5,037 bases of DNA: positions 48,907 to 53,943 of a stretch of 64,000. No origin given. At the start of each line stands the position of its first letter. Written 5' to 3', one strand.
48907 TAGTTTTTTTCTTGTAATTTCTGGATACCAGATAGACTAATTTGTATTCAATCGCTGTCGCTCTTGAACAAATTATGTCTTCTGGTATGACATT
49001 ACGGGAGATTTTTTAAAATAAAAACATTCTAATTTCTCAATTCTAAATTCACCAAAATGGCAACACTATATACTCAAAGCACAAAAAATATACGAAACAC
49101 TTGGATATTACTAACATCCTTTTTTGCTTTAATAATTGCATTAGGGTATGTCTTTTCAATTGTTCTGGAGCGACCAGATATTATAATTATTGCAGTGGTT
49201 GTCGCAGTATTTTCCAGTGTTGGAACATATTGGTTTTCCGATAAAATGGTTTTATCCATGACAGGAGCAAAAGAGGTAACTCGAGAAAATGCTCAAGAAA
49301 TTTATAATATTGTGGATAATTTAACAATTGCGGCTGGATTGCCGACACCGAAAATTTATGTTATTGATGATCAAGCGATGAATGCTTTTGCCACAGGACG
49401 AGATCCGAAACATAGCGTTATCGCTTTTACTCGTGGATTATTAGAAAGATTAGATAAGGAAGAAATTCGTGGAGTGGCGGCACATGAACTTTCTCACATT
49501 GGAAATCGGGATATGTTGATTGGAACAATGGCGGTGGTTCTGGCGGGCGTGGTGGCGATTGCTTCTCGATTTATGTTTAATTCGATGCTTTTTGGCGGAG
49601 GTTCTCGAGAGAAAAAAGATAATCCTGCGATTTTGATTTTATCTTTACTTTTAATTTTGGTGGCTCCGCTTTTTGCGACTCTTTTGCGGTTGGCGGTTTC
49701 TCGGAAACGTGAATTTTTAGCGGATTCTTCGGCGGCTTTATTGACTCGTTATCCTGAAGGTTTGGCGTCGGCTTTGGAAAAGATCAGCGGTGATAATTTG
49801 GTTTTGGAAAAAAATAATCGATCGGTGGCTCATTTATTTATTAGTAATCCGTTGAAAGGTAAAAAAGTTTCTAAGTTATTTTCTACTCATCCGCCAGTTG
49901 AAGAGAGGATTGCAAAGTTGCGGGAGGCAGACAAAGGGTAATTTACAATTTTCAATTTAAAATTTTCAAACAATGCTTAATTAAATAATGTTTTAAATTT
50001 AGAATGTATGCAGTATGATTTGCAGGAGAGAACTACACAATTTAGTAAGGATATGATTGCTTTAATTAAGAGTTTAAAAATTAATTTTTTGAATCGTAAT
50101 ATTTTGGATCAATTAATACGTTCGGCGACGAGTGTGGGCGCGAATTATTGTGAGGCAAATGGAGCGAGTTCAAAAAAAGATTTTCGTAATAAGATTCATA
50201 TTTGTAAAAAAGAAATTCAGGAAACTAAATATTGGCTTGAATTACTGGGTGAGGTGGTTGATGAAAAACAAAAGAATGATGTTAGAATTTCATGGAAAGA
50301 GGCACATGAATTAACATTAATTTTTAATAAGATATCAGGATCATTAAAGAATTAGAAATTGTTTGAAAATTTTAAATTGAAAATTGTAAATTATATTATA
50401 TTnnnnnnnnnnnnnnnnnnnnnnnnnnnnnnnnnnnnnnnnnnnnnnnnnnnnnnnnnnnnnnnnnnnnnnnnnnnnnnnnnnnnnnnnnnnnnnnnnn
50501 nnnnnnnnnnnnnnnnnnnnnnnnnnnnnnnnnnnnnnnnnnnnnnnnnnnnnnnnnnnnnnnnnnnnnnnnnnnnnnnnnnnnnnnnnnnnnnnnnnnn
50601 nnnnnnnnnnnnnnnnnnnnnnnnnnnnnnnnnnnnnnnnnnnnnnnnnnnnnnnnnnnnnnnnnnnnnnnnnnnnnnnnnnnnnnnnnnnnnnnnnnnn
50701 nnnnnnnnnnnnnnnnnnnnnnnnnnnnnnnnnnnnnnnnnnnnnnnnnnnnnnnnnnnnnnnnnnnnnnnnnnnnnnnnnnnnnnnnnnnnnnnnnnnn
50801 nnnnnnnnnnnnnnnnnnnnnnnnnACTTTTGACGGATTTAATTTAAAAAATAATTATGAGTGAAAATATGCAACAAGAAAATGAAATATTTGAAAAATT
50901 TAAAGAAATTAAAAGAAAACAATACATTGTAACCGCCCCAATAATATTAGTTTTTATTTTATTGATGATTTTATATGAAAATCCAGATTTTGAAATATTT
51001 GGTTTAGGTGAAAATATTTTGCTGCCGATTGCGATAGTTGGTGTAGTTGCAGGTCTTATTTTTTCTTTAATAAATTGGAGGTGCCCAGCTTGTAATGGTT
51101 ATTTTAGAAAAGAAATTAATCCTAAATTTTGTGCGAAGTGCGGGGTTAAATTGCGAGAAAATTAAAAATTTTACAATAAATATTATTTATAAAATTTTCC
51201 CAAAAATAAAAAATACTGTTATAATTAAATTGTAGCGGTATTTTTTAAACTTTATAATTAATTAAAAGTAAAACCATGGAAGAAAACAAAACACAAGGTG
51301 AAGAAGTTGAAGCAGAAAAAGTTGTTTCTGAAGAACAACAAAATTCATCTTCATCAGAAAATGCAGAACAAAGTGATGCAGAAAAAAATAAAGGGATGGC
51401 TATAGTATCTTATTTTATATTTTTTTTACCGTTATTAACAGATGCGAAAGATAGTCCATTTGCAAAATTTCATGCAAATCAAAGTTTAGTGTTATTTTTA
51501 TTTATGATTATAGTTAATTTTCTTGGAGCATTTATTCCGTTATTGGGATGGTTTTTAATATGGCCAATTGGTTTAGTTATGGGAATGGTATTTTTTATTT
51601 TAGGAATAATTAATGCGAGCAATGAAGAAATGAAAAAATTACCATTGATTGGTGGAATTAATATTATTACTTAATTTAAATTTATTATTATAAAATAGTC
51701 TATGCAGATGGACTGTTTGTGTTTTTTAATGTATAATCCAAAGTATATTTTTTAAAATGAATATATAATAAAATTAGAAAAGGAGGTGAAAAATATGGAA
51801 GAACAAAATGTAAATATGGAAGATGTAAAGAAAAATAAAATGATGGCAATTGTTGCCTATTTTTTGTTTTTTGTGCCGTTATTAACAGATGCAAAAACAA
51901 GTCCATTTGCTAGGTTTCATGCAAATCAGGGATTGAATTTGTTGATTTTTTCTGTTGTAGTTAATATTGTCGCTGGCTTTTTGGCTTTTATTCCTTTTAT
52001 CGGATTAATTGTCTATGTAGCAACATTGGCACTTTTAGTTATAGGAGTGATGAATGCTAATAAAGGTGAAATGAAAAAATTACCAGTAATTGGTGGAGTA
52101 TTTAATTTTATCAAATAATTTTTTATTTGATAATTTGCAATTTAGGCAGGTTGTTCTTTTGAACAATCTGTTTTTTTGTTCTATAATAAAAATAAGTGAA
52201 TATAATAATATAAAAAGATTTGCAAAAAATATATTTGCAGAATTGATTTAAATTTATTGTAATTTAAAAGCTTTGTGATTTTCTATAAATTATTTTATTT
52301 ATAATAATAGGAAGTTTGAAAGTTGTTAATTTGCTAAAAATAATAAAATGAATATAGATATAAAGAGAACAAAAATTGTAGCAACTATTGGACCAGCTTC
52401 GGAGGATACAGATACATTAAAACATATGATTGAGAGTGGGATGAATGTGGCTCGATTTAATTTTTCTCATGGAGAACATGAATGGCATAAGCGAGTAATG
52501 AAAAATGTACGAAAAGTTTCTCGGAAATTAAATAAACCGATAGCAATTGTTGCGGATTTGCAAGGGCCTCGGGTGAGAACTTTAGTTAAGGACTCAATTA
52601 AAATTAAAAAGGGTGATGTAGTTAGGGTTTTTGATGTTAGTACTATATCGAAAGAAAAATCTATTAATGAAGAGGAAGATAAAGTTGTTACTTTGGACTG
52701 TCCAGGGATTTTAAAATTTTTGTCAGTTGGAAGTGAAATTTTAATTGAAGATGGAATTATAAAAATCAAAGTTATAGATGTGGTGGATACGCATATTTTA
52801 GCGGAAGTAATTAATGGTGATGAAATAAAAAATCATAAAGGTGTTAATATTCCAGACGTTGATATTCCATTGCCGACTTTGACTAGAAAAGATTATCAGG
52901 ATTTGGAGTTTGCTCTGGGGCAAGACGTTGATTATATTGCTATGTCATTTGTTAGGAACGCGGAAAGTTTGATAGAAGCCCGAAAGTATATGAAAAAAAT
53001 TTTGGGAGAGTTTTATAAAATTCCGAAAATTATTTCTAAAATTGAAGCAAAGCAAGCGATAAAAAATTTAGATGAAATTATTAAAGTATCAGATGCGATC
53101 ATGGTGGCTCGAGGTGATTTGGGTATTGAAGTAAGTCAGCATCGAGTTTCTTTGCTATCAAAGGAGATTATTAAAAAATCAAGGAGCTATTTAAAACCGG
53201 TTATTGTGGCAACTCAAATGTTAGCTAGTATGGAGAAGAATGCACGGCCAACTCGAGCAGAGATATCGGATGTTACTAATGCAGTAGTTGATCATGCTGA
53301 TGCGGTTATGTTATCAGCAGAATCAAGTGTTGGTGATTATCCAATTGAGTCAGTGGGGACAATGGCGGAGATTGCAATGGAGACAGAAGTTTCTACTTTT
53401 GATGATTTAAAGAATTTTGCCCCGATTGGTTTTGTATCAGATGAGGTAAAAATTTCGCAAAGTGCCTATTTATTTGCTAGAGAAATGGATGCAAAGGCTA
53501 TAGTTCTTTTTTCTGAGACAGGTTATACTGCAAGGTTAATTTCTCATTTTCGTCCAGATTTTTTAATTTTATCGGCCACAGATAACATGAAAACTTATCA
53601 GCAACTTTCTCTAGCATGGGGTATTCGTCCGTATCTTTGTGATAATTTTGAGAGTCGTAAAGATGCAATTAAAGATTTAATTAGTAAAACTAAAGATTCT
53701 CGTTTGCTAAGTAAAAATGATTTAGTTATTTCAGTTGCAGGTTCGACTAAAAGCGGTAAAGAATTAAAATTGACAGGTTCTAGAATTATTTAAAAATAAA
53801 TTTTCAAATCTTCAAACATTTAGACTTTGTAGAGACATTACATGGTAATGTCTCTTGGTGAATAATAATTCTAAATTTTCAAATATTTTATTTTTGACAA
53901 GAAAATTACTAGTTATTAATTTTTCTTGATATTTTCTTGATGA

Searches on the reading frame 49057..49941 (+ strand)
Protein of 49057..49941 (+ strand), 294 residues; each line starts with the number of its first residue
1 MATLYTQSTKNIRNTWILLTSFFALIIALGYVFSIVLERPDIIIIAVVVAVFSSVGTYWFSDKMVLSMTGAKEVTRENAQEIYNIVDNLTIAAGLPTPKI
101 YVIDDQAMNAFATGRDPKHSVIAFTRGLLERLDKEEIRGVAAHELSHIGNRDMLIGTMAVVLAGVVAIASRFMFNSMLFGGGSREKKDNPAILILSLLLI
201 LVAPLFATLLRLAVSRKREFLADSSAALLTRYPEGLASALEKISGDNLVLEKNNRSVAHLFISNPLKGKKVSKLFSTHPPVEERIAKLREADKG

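Call 33: search_protein_families(library=pfam, proteins=[window:49057-49941:+], max_evalue=0.00001)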
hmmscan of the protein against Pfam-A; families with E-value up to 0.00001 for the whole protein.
window:49057-49941:+ (294 aa): 1 family
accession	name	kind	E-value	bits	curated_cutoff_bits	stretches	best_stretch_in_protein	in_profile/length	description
PF01435.24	Peptidase_M48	-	1.3e-32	113.6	20.3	1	78-290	3-184/186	Peptidase family M48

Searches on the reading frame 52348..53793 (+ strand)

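Call 33: search_protein_families(library=pfam, proteins=[window:52348-53793:+], max_evalue=0.00001)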
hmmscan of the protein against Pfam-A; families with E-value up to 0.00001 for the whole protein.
window:52348-53793:+ (481 aa): 2 families
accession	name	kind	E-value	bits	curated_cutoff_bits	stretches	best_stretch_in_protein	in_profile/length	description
PF00224.27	PK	-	3.2e-110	368.7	30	1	6-336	2-328/328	Pyruvate kinase, barrel domain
PF02887.21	PK_C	-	3.2e-25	88.9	28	1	368-468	2-102/114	Pyruvate kinase, alpha/beta domain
